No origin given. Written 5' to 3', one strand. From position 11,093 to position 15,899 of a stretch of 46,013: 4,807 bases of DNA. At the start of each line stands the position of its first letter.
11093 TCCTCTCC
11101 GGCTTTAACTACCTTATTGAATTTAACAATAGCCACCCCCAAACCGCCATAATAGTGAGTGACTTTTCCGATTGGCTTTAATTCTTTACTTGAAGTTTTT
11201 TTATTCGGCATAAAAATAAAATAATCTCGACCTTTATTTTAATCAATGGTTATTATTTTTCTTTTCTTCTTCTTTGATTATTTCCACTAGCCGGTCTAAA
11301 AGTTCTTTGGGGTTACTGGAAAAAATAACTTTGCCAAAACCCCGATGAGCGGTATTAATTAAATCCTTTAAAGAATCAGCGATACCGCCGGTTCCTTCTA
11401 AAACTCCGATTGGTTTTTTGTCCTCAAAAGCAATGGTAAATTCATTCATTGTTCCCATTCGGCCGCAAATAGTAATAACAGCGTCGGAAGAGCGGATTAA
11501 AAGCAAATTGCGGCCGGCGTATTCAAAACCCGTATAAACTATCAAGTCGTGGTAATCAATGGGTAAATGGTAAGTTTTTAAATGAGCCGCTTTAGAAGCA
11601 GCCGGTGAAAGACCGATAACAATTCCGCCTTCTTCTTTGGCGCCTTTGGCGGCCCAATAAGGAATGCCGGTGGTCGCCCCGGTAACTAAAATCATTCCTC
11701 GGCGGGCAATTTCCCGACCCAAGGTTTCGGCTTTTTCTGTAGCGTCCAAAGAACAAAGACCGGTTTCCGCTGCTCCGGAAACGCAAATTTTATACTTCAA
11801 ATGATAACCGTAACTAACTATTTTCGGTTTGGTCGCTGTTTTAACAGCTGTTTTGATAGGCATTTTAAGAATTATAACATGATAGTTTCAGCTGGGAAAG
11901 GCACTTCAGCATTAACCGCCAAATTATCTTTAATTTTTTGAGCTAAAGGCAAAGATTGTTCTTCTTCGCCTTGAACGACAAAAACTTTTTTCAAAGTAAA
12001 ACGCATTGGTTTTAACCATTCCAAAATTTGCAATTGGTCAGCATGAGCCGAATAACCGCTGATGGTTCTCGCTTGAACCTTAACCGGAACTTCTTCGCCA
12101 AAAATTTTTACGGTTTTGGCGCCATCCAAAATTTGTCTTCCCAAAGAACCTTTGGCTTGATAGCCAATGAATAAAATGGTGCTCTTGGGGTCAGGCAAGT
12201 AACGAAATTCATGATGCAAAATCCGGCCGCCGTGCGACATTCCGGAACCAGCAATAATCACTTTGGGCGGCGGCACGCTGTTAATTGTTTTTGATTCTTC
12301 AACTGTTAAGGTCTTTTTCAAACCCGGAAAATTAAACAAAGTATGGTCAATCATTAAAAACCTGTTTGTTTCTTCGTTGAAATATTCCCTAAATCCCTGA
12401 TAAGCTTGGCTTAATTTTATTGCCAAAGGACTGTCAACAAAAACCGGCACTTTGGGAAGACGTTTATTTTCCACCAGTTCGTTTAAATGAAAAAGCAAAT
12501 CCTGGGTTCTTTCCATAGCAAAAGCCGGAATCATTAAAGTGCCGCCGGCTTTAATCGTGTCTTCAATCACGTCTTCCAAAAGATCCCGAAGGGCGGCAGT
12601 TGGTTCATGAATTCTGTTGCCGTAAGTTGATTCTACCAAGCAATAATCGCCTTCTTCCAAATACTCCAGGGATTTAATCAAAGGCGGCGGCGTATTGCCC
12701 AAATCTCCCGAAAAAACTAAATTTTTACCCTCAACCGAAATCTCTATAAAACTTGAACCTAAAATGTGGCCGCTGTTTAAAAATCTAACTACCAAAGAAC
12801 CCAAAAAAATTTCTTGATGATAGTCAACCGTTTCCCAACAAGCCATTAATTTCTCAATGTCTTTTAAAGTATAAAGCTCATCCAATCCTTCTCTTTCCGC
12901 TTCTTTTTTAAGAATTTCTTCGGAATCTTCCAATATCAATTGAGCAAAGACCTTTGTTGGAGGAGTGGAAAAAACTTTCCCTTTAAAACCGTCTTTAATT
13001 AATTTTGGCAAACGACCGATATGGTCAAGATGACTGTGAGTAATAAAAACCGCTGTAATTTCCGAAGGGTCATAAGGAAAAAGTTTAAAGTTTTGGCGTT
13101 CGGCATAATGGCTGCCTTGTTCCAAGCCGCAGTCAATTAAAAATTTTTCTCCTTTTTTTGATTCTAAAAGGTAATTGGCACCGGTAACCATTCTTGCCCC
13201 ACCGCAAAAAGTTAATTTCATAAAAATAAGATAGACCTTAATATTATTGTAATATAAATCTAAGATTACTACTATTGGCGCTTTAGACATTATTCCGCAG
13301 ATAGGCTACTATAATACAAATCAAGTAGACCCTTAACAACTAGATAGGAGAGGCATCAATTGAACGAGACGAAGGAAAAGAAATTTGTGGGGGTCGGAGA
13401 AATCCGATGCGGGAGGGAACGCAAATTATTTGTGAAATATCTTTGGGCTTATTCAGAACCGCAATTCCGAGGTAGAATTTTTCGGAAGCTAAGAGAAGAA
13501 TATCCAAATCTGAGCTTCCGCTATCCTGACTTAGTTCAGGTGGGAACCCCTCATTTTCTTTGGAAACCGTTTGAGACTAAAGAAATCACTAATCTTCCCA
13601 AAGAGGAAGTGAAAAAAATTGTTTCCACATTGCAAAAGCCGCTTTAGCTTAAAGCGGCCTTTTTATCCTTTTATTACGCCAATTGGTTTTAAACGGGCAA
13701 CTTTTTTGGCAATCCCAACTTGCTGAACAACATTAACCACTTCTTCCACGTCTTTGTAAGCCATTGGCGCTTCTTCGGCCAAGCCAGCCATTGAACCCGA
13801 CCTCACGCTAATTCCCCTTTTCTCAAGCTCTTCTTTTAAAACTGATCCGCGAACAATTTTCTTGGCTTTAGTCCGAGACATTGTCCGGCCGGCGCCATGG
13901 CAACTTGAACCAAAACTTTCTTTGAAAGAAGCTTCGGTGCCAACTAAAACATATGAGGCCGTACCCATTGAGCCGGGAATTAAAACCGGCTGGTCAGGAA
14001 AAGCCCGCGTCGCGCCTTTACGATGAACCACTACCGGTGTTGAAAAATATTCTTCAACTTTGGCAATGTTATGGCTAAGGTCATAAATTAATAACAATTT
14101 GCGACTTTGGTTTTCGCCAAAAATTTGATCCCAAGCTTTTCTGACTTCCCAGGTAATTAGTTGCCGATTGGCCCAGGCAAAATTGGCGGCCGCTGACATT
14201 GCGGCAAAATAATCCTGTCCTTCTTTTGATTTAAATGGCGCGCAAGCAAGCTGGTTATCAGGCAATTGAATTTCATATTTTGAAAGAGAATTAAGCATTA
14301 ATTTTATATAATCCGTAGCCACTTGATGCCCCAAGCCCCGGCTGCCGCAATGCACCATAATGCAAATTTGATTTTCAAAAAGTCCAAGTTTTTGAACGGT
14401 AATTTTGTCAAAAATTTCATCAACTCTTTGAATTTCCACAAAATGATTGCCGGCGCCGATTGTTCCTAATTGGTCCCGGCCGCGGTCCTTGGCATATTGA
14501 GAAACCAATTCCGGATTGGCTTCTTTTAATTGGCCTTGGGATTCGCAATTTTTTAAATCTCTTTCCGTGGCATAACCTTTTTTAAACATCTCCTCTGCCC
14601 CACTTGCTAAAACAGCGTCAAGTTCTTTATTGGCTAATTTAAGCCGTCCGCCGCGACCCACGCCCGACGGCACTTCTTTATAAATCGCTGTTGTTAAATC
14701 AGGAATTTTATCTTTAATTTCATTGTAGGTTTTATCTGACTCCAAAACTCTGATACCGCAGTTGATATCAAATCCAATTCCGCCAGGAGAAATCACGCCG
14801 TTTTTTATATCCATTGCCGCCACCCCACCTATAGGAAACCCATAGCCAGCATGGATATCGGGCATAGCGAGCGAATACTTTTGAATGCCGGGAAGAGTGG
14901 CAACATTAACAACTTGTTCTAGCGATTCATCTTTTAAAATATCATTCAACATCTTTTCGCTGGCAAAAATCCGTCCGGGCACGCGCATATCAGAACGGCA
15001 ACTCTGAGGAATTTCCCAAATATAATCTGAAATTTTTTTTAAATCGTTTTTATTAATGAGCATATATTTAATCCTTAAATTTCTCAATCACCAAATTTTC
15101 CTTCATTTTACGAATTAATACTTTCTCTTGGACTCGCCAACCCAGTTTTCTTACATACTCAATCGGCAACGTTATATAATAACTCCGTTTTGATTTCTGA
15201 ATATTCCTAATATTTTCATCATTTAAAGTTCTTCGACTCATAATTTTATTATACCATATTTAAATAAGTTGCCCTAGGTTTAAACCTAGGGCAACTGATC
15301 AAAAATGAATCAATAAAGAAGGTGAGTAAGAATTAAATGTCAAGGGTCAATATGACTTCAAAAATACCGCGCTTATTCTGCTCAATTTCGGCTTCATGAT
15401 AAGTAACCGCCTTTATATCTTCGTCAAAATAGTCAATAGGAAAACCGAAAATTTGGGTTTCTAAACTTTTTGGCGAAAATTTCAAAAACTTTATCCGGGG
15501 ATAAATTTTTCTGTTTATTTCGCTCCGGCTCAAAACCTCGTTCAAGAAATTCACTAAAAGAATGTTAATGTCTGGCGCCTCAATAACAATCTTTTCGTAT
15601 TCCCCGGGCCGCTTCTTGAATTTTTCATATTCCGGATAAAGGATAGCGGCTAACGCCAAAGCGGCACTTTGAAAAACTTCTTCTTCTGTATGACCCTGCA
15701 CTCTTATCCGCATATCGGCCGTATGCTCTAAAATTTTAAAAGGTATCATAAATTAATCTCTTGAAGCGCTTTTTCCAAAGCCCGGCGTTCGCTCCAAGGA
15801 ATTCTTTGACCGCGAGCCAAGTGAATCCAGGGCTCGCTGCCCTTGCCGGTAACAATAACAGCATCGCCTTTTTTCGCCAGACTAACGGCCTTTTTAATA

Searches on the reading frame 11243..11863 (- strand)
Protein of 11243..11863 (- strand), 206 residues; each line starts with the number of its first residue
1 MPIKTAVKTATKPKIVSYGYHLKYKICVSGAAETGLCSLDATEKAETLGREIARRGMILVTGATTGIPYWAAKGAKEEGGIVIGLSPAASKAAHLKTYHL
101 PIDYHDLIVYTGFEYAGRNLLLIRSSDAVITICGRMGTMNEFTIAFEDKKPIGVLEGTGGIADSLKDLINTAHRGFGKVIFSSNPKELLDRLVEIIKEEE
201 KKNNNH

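Call 7: search_protein_families(library=pfam, proteins=[window:11243-11863:-], max_evalue=0.001)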
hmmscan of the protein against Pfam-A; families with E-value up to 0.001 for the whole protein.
window:11243-11863:- (206 aa): 3 families
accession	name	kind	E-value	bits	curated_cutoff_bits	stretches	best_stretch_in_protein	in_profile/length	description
PF18306.6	LDcluster4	-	2.9e-38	131.3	26.3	1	23-188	1-150/151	SLOG cluster4 family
PF03641.19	Lysine_decarbox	-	2.7e-05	24.8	27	1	71-156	4-89/131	Possible lysine decarboxylase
PF18185.7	STALD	-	0.00089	19.2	24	0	21-77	13-71/211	Sir2- and TIR-associating SLOG family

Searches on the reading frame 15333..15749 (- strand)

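Call 6: search_protein_families(library=pfam, proteins=[window:15333-15749:-], max_evalue=0.001)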
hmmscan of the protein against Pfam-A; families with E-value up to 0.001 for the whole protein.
window:15333-15749:- (138 aa): 1 family
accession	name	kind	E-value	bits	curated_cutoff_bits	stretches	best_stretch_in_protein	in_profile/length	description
PF01951.21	Archease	-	5.5e-25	88.7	25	1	4-138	1-136/136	Archease protein family (MTH1598/TM1083)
